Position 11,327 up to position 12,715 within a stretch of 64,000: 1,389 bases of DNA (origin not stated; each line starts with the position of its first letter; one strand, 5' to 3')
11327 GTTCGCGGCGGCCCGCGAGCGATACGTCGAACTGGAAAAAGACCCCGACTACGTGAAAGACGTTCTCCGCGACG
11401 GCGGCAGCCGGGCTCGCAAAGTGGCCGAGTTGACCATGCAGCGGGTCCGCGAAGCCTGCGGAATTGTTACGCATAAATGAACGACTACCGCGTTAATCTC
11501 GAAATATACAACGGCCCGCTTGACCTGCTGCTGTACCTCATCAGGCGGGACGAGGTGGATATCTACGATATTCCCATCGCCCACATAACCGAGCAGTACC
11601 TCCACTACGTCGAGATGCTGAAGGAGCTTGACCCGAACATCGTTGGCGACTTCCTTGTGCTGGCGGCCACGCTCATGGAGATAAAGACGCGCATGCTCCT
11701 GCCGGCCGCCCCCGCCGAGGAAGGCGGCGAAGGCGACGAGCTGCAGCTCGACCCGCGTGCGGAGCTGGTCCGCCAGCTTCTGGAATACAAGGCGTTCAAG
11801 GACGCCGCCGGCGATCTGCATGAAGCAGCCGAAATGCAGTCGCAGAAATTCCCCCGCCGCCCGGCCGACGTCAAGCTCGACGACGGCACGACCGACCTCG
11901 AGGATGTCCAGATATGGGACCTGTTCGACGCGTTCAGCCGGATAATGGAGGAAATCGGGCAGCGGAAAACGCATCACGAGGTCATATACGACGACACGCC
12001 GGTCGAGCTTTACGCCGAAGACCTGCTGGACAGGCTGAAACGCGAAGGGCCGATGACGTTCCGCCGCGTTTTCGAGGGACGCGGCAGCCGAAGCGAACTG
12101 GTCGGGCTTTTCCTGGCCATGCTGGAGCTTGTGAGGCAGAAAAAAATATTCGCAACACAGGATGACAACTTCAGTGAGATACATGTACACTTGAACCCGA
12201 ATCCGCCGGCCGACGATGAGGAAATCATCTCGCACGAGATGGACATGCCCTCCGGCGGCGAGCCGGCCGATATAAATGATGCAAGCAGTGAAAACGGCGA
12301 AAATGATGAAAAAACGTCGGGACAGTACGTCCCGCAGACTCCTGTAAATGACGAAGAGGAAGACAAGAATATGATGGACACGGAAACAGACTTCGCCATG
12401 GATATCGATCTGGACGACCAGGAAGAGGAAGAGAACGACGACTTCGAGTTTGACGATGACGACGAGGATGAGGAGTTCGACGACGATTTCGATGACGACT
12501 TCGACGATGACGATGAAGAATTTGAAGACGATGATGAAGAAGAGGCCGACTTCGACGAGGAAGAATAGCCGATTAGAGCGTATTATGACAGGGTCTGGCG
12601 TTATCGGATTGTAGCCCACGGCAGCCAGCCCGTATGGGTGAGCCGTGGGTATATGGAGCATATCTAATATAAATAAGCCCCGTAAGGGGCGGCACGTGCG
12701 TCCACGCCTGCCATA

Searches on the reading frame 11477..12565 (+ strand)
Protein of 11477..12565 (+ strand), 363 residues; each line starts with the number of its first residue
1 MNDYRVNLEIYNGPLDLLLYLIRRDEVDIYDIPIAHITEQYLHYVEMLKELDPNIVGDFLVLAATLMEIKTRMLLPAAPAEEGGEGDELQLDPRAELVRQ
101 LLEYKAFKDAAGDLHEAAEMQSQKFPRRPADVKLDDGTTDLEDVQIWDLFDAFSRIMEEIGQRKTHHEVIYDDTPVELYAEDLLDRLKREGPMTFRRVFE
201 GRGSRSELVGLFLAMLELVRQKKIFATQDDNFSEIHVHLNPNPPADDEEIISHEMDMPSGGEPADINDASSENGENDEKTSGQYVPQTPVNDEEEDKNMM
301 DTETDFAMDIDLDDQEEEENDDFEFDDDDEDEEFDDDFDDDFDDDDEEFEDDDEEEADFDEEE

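Call 13: search_protein_families(library=pfam, proteins=[window:11477-12565:+], max_evalue=0.001)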
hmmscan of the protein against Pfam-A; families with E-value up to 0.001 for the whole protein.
window:11477-12565:+ (363 aa): 1 family
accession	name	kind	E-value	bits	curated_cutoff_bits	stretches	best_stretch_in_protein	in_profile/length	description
PF02616.19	SMC_ScpA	-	1.3e-37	130.5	24.6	1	21-238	1-230/232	Segregation and condensation protein ScpA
